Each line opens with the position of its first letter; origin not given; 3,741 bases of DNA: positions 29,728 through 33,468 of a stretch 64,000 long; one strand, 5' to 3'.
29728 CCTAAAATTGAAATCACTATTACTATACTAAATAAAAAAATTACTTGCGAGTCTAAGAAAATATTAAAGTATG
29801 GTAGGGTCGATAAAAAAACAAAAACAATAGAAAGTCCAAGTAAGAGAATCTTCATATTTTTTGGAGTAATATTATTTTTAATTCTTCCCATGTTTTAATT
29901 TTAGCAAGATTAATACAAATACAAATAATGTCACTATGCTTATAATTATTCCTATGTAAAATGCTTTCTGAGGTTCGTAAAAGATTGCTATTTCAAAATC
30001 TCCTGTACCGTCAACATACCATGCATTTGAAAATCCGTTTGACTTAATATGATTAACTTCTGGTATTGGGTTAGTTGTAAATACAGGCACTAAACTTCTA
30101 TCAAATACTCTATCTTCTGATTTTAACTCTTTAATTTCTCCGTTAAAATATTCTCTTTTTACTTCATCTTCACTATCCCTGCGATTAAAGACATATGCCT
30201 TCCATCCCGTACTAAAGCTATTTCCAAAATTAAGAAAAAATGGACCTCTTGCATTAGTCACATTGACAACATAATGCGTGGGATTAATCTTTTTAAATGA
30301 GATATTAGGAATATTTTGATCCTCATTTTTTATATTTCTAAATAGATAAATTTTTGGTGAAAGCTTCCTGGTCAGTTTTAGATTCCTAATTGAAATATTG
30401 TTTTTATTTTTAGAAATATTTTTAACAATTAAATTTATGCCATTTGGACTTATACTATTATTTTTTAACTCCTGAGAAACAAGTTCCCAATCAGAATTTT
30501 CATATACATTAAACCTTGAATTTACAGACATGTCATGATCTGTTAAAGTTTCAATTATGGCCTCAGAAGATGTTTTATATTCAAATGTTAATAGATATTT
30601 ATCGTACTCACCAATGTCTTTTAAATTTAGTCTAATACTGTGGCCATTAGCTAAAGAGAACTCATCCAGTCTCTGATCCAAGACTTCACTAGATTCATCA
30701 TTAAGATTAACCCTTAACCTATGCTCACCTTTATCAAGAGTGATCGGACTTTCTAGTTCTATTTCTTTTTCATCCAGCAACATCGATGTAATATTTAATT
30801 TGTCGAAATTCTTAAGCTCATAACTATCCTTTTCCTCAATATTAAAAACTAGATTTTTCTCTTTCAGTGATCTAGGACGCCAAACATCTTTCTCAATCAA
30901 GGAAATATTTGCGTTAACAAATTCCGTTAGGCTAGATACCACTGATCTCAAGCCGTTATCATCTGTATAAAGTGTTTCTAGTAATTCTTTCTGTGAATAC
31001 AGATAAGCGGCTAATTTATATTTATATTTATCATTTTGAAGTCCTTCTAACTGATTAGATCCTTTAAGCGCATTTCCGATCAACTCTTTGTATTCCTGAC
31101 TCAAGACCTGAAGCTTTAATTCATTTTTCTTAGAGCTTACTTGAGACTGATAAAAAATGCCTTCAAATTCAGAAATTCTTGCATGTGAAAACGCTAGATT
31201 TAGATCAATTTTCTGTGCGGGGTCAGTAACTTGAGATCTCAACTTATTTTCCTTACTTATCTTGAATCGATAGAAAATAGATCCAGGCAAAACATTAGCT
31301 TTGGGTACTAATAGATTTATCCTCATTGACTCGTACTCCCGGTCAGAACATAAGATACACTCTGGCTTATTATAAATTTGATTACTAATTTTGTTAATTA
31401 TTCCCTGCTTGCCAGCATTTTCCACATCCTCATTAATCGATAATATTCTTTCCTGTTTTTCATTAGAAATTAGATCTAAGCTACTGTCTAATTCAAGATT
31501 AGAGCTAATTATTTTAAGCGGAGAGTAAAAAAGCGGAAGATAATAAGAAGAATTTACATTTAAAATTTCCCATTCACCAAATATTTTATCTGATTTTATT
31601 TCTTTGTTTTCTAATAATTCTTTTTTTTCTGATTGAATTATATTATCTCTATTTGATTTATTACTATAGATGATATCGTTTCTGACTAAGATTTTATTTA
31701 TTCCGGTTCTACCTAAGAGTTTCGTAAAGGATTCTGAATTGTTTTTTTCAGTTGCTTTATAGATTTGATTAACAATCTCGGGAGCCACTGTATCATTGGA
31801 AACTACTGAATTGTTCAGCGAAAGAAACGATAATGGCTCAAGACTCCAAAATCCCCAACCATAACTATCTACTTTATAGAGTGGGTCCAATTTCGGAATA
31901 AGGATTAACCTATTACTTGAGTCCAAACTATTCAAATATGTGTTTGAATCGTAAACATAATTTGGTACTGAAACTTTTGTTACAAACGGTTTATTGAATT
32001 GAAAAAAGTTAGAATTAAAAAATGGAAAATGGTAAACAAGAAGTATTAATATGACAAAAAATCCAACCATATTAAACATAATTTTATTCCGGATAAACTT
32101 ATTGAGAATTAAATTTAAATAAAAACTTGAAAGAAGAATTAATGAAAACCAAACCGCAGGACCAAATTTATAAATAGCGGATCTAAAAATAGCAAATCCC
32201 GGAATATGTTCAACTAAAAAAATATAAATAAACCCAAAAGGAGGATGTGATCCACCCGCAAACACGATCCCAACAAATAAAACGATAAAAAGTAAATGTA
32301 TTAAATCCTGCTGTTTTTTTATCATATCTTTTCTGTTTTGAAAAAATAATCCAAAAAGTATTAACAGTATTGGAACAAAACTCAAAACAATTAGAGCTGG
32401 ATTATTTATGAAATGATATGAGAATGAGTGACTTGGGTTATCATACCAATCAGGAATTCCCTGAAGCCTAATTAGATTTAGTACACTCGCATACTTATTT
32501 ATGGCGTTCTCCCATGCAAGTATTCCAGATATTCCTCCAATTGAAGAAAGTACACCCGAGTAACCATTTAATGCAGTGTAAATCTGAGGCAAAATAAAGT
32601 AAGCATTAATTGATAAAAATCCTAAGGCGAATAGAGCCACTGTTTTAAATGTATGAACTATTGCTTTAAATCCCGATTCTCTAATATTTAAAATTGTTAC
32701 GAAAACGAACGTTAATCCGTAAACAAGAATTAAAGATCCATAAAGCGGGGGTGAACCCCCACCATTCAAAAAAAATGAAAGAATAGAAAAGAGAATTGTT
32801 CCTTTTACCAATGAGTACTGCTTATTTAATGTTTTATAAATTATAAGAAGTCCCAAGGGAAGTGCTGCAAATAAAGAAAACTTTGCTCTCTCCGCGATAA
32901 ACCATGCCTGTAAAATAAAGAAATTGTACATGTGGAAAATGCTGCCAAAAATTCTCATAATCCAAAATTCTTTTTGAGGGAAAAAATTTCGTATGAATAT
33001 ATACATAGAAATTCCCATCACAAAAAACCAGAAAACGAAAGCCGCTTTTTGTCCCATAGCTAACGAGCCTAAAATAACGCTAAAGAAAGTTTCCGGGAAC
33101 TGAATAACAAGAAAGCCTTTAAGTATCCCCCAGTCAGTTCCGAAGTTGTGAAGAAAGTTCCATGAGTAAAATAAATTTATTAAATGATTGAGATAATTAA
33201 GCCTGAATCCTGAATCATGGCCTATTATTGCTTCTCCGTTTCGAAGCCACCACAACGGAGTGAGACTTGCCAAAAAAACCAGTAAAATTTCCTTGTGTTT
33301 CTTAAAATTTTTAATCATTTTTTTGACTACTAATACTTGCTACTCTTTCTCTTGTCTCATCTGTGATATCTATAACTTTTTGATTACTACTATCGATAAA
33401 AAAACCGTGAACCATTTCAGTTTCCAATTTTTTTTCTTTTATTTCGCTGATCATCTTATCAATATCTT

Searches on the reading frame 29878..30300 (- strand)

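Call 61: search_protein_families(library=pfam, proteins=[window:29878-30300:-], max_evalue=1)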
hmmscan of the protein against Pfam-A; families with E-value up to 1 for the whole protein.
window:29878-30300:- (140 aa): 1 family
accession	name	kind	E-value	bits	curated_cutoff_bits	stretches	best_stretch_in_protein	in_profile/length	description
PF11143.13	DUF2919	-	0.035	14.9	27.2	1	104-134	46-76/146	Protein of unknown function (DUF2919)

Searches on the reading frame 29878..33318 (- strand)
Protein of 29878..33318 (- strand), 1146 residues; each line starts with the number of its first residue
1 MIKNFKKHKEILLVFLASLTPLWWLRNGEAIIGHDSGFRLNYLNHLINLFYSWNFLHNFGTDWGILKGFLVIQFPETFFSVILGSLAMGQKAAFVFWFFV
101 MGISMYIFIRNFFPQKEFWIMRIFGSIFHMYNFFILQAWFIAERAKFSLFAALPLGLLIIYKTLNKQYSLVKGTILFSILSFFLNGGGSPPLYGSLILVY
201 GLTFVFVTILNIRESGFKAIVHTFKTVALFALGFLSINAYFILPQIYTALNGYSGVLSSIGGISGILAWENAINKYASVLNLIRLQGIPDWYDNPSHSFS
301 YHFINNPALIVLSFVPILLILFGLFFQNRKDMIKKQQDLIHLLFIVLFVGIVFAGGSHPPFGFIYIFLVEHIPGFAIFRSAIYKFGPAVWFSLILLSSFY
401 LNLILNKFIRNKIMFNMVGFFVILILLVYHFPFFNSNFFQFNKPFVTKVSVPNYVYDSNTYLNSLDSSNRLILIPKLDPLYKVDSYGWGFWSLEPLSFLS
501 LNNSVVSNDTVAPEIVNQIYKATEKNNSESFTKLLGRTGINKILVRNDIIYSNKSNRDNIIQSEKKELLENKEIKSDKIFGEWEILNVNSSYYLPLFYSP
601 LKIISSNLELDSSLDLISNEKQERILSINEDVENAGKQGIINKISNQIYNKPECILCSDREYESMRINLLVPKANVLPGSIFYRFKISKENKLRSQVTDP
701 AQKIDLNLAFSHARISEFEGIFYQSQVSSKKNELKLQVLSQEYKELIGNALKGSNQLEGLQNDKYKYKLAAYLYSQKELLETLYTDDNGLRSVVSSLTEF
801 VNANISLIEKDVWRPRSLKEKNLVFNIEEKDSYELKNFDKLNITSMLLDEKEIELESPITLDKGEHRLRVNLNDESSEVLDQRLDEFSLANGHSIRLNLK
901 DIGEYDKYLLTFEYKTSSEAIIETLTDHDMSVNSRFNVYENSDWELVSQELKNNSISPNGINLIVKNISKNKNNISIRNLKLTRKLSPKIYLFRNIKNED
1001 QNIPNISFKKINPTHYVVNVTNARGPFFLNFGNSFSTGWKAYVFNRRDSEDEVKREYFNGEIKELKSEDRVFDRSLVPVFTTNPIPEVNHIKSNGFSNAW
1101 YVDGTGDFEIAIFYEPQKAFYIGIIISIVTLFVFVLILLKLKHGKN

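Call 3: search_protein_families(library=pfam, proteins=[window:29878-33318:-], max_evalue=0.01)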
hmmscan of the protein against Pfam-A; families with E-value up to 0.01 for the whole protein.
window:29878-33318:- (1146 aa): 2 families
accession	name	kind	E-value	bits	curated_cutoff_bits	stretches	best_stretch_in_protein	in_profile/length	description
PF11847.13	GT-C_AftD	-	2.1e-08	33.1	26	1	287-582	247-541/661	Alpha-(1->3)-arabinofuranosyltransferase, N-terminal GT-C domain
PF18915.5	DUF5667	-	0.00036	21.3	27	1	676-748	2-68/99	Domain of unknown function (DUF5667)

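Call 9: search_protein_families(library=ncbifam, proteins=[window:29878-33318:-], max_evalue=0.01)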
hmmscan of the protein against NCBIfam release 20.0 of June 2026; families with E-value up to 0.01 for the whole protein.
window:29878-33318:- (1146 aa): 0 families

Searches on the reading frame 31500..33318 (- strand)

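Call 86: search_solved_structures(query=window:31500-33318:-, max_evalue=10, show_alignments=2)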
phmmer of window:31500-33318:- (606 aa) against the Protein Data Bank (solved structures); distinct sequences matched with E-value up to 10: 0.
